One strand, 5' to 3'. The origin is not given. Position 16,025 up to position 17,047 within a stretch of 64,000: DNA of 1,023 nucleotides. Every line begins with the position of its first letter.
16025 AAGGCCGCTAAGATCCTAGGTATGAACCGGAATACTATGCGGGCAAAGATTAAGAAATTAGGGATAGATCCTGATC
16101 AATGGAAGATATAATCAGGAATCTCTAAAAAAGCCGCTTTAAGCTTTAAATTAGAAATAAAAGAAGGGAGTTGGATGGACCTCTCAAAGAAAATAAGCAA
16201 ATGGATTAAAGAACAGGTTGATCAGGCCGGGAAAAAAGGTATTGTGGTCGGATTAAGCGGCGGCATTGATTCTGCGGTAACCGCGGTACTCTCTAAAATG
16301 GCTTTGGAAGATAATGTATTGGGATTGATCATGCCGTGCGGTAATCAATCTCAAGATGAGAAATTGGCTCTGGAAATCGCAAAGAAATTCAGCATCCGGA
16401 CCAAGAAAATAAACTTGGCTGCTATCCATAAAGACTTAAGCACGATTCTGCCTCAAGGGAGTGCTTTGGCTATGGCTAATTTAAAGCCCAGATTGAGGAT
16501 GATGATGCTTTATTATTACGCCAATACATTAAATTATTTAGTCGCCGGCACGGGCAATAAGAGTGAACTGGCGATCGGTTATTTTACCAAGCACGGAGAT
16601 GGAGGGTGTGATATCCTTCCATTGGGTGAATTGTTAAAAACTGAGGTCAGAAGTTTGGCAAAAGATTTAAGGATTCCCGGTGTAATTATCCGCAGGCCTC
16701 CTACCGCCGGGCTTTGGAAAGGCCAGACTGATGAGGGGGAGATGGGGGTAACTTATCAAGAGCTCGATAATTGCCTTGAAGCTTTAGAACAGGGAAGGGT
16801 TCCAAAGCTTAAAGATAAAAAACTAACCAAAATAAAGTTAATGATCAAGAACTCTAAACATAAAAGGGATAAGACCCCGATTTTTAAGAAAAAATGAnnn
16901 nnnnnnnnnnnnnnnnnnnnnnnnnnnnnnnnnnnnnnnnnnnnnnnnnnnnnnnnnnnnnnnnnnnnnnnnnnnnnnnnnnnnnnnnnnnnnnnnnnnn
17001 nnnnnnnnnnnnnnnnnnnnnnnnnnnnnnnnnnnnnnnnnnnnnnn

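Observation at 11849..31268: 19-kb co-directional nitrogen supercluster collecting ammonium uptake with ammonia- and glutamine-amide-consuming enzymes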

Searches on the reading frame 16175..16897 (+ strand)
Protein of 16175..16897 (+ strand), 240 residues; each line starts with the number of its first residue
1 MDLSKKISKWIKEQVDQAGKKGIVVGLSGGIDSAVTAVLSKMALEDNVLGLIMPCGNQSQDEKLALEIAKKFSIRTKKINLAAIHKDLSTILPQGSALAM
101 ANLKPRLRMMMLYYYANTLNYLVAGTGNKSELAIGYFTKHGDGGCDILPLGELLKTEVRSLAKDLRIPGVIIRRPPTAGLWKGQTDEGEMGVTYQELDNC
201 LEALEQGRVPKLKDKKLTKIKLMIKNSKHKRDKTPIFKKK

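Call 3: search_protein_families(library=pfam, proteins=[window:16175-16897:+])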
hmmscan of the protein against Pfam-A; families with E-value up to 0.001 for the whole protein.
window:16175-16897:+ (240 aa): 2 families
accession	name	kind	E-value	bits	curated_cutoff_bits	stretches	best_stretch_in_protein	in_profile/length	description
PF02540.23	NAD_synthase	-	4e-77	259.1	21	1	5-232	3-240/242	NAD synthase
PF03054.22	tRNA_Me_trans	-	2.8e-07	30.8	20.6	1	23-63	3-42/202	tRNA methyl transferase HUP domain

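Call 20: search_protein_families(library=ncbifam, proteins=[window:16175-16897:+], max_evalue=0.01)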
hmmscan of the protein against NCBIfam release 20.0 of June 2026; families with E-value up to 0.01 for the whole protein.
window:16175-16897:+ (240 aa): 14 families
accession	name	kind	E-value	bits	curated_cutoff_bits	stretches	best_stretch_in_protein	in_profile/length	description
TIGR00552.1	nadE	equivalog_domain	9.3e-80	267.5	63.65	1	2-235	4-241/251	NAD(+) synthase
NF010587.0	PRK13980.1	equivalog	3.9e-78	262.3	255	1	4-238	15-259/267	NAD+ synthase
NF002048.0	PRK00876.1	subfamily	2.5e-48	164.6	313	2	98-212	171-287/330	NAD(+) synthase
NF001979.1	PRK00768.1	equivalog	6.9e-36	124.1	250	1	7-233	24-262/266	NAD(+) synthase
NF010588.0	PRK13981.1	equivalog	9.2e-34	116.7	479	1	11-236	276-521/546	NAD+ synthase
NF002730.0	PRK02628.1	equivalog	1.3e-11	43.4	473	1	13-142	352-496/677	NAD(+) synthase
TIGR00884.1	guaA_Cterm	equivalog_domain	7.1e-11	42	338.75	1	9-76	5-74/310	glutamine-hydrolyzing GMP synthase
NF000848.1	PRK00074.1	equivalog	4.3e-10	38.8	400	1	5-78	198-274/512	glutamine-hydrolyzing GMP synthase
TIGR00420.1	trmU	equivalog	8.4e-09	34.7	236.95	1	22-83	2-73/351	tRNA 2-thiouridine(34) synthase MnmA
NF001138.1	PRK00143.1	equivalog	7.8e-08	31.6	284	1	23-82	2-69/345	tRNA 2-thiouridine(34) synthase MnmA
TIGR00268.2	TIGR00268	equivalog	3e-05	23.4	150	1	21-85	14-80/259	ATP-dependent sacrificial sulfur transferase LarE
TIGR00364.1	TIGR00364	equivalog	0.00015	21.3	150.3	1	24-90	2-68/201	7-cyano-7-deazaguanine synthase QueC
NF011258.0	PRK14664.1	equivalog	0.0057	15.8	680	0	19-90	4-77/362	tRNA 2-thiouridine(34) synthase MnmA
NF009085.0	PRK12420.1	equivalog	0.0086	15.4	540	0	24-77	315-368/426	histidine--tRNA ligase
